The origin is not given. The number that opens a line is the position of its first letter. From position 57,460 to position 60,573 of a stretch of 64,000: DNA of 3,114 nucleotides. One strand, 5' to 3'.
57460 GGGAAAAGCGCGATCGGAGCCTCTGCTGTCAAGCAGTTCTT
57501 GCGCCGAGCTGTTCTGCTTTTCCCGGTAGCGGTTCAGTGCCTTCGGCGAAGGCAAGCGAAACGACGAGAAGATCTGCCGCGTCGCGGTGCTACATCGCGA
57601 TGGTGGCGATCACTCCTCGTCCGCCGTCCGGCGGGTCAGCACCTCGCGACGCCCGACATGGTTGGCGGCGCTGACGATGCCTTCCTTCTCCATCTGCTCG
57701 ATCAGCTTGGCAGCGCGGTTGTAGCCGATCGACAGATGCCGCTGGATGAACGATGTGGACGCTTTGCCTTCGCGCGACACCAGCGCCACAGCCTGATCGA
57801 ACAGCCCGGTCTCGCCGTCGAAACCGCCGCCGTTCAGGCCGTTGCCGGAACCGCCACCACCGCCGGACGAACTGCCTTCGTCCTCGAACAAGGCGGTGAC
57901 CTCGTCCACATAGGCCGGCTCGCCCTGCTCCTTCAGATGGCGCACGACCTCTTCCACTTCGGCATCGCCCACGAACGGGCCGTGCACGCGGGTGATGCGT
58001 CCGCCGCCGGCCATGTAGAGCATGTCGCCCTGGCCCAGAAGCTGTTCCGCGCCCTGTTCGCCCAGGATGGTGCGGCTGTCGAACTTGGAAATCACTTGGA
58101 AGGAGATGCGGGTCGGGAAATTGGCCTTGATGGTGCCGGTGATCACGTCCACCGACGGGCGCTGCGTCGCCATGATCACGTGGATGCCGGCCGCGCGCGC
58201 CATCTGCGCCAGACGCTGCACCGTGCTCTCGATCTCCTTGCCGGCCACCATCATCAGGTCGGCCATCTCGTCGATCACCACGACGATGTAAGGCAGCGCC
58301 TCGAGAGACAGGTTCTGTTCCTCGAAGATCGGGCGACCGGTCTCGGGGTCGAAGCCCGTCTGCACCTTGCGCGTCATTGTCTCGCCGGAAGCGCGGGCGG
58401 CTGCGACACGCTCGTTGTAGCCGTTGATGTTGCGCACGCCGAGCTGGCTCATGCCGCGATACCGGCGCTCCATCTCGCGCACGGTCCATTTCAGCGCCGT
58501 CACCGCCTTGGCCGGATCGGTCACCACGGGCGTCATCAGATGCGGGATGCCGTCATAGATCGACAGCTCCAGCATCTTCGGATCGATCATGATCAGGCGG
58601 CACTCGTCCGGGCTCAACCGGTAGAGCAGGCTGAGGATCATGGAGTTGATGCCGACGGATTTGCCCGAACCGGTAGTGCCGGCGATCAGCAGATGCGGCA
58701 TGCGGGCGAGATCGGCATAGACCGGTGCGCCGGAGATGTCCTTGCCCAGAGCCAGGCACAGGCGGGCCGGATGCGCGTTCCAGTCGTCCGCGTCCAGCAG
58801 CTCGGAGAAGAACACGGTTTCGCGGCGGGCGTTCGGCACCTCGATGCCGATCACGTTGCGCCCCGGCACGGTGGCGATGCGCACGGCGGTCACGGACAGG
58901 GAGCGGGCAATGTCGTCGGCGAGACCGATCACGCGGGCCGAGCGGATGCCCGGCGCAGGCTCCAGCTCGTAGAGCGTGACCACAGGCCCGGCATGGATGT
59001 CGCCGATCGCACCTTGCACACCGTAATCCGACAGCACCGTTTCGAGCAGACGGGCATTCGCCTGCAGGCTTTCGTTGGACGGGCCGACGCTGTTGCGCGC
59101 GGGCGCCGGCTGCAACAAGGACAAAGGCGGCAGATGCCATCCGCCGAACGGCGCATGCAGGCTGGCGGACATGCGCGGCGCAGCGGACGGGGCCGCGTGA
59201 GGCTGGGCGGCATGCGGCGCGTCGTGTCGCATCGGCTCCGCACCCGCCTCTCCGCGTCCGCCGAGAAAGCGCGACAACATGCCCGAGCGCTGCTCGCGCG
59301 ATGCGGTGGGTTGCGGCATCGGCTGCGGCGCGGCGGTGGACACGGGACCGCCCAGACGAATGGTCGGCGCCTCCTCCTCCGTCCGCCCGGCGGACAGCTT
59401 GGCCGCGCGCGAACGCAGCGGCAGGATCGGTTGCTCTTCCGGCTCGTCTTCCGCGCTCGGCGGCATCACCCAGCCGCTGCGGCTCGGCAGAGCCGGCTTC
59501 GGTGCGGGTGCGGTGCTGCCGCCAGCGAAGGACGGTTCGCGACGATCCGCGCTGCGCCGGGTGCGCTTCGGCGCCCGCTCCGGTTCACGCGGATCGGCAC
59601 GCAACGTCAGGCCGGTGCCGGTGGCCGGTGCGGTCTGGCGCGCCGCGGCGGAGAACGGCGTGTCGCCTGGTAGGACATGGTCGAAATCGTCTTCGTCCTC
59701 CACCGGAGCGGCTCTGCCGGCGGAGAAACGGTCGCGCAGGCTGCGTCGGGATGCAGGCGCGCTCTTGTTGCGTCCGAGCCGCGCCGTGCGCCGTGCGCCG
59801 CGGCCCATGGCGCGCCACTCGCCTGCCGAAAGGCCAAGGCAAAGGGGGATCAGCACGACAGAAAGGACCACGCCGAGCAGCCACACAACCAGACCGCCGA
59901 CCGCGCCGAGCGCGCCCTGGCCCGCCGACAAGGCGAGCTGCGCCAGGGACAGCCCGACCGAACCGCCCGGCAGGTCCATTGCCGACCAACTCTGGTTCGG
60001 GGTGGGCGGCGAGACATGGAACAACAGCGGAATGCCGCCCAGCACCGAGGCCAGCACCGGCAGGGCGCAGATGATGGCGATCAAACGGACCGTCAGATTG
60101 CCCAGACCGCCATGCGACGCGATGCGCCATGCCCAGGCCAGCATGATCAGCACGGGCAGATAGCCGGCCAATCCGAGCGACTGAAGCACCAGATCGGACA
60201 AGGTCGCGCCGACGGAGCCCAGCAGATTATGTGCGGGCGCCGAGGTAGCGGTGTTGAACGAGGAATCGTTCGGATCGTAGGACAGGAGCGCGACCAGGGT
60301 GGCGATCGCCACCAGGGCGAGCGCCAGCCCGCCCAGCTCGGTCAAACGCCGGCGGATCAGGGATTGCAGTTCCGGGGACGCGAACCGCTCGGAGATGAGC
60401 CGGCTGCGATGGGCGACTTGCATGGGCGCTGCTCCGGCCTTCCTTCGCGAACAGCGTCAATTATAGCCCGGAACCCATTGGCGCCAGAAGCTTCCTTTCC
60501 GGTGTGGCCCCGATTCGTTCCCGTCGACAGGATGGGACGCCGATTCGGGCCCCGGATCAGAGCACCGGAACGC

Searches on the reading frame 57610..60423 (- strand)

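Call 89: search_protein_families(library=pfam, proteins=[window:57610-60423:-], max_evalue=0.001)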
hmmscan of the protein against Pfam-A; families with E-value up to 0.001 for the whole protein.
window:57610-60423:- (937 aa): 5 families
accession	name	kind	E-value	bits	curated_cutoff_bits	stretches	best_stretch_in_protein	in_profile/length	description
PF01580.24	FtsK_SpoIIIE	-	1.2e-72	244.3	24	1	541-758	4-221/221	FtsK/SpoIIIE family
PF17854.6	FtsK_alpha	-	2.1e-29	102.1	22.9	1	431-531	1-101/101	FtsK alpha domain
PF09397.16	FtsK_gamma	-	1e-25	89.7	30.6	1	873-930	5-62/63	Ftsk gamma domain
PF13491.11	FtsK_4TM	-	1.2e-25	90.6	23.1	1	24-192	1-158/171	4TM region of DNA translocase FtsK/SpoIIIE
PF01935.23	DUF87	-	0.00023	21.8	23.2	1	564-615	10-60/220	Helicase HerA, central domain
